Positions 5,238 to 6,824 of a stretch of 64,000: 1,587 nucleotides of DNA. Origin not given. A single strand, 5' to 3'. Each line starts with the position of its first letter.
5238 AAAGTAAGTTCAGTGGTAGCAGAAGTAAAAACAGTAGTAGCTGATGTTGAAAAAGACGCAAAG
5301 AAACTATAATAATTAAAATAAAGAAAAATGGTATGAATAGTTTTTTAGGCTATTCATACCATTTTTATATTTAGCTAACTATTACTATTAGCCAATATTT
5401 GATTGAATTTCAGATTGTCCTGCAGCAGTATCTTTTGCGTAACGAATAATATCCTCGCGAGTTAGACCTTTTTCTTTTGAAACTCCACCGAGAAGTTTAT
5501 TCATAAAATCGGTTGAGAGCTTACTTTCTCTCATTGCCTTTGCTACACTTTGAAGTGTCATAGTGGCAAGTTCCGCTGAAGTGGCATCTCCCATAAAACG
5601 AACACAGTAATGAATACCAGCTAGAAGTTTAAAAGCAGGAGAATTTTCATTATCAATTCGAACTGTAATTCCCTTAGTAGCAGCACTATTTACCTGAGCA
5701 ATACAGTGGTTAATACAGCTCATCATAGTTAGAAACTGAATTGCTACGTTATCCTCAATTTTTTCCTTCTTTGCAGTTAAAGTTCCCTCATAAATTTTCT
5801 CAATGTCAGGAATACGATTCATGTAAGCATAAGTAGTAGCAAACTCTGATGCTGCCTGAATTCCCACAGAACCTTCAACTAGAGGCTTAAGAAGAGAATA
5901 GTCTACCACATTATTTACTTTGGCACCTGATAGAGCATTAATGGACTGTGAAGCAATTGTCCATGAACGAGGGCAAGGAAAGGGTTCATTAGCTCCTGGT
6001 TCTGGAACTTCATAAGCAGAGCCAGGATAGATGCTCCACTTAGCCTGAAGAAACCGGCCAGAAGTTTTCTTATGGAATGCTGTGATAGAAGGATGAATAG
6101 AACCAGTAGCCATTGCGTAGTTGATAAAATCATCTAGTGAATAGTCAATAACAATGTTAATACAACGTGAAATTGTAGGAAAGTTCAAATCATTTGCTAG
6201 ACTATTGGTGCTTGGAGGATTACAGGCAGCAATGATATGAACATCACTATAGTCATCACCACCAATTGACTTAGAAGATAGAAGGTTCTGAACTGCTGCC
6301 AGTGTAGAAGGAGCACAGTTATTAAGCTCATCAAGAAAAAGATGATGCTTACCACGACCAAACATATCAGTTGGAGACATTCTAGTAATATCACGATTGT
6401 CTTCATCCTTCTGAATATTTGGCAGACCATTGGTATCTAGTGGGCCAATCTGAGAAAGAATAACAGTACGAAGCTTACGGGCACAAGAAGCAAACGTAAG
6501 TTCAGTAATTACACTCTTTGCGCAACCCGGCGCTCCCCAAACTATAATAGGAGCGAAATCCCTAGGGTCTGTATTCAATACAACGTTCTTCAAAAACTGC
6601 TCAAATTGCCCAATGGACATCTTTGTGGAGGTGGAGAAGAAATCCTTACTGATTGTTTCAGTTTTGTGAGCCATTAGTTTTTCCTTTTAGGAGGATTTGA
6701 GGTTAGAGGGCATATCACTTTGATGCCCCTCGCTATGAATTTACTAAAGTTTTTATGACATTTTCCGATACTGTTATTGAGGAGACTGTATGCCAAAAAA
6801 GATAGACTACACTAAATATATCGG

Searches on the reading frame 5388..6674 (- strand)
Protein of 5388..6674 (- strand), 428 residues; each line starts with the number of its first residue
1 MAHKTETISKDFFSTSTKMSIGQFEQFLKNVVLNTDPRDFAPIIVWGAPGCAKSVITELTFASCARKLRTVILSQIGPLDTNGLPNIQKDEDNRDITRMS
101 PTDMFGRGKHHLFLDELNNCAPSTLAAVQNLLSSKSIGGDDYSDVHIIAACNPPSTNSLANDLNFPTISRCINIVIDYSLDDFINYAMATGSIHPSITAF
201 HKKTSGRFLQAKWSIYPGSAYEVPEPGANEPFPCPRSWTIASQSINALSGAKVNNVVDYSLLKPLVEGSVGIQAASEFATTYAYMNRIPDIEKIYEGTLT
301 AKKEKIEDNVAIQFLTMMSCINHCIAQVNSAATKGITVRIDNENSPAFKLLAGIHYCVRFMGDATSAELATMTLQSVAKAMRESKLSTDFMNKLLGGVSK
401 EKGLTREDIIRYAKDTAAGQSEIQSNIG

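Call 10: search_protein_families(library=phrogs, proteins=[window:5388-6674:-], max_evalue=0.001)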
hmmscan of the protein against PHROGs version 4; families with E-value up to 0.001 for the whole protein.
window:5388-6674:- (428 aa): 2 families
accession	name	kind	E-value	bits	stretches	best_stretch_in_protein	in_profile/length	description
phrog_1297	-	other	2.6e-45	156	1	15-380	5-331/356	ATPase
phrog_16335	-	other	1.8e-05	25.1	1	45-188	31-179/267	ATPase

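Call 11: search_protein_families(library=pfam, proteins=[window:5388-6674:-], max_evalue=0.001)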
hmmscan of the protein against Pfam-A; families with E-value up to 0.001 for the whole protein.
window:5388-6674:- (428 aa): 1 family
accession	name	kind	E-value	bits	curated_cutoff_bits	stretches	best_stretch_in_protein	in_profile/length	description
PF07728.20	AAA_5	-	6.9e-08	33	22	1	43-171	2-139/139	AAA domain (dynein-related subfamily)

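Call 19: find_encoding_contigs(protein=window:5388-6674:-, flank=10000, max_places=3)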
Protein window:5388-6674:- (428 aa): 24 contigs read that carry it; 3 places shown.
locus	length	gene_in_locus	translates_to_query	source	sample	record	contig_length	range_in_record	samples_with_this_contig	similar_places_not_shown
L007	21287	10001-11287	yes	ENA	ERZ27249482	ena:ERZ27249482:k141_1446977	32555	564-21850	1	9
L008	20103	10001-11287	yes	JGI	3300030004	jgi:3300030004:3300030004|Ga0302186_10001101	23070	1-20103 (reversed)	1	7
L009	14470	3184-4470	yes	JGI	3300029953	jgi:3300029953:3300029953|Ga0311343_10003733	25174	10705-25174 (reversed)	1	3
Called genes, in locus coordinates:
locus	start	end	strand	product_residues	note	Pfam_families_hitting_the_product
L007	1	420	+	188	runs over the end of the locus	PF12952:DUF3841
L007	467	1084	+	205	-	-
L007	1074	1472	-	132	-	-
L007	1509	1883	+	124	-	PF03330:DPBB_1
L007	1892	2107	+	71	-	-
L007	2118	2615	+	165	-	PF00383:dCMP_cyt_deam_1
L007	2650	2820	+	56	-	-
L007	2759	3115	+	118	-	-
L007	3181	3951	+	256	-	PF26128:Gad2 (weak)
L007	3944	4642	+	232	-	-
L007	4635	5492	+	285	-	-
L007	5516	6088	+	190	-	-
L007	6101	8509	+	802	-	-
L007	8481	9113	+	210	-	-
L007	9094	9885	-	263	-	-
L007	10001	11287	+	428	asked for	PF07728:AAA_5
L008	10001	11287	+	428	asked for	PF07728:AAA_5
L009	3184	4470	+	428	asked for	PF07728:AAA_5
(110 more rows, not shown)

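Call 58: find_related_loci(query=window:5388-6674:-, collection=viral_contigs, flank=10000)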
Query window:5388-6674:- (428 aa) in viral_contigs; peptide patterns used: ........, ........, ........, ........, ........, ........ (x = any residue, [..] = any of these).
11 stretches matched a pattern; 2 encode a relative of the query (tblastn E <= 1e-3); 2 distinct loci.
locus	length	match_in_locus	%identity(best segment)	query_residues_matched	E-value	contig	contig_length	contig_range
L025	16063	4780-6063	79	1-428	0e+0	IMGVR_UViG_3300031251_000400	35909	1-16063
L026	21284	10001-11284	71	1-428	0e+0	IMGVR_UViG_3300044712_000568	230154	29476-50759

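Call 65: search_protein_families(library=phrogs, proteins=[L026:14020-14475:+, L026:14495-15325:+, L026:15787-16929:+, L026:16913-17383:+, L026:17696-18388:+, L026:18612-19175:+, L026:19178-19900:+, L025:12247-12714:+, L025:12739-13557:+, L025:15391-15900:+], max_evalue=0.001)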
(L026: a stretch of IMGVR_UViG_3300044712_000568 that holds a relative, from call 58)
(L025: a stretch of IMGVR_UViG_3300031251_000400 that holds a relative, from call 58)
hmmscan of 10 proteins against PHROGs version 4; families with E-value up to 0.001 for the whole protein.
L026:14020-14475:+ (151 aa): 0 families

L026:14495-15325:+ (276 aa): 0 families

L026:15787-16929:+ (380 aa): 2 families
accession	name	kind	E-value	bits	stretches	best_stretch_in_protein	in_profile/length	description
phrog_168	-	DNA, RNA and nucleotide metabolism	1.5e-16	61.9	1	36-214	36-184/314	clamp loader of DNA polymerase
phrog_5846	-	DNA, RNA and nucleotide metabolism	6.4e-11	43.1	1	33-260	28-234/380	clamp loader of DNA polymerase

L026:16913-17383:+ (156 aa): 0 families

L026:17696-18388:+ (230 aa): 8 families
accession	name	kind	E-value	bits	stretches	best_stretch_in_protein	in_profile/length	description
phrog_1684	-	head and packaging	1e-13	52.4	1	69-219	72-212/284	head maturation protease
phrog_1827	-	other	2e-13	51.2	1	43-195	28-175/202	ATP-dependent protease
phrog_94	-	head and packaging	3.6e-11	44.3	1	35-206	76-253/622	head maturation protease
phrog_2976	-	head and packaging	1.6e-08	35.7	1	38-204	19-183/394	head maturation protease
phrog_133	-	head and packaging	1.2e-06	28.4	1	29-207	10-183/668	head maturation protease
phrog_5410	-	other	3.7e-06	27.4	1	67-193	53-176/323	ATP-dependent protease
phrog_53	-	head and packaging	0.00042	20.6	0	57-204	105-280/583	head maturation protease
phrog_3348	-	unknown function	0.00064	20.1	1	66-207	64-202/386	-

L026:18612-19175:+ (187 aa): 0 families

L026:19178-19900:+ (240 aa): 2 families
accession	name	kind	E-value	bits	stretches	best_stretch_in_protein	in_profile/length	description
phrog_8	-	transcription regulation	2.1e-05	25.2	1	19-220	72-215/346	transcriptional regulator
phrog_2967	-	transcription regulation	6.3e-05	23.6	0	164-227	24-76/225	transcriptional regulator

L025:12247-12714:+ (155 aa): 0 families

L025:12739-13557:+ (272 aa): 0 families

L025:15391-15900:+ (169 aa): 0 families
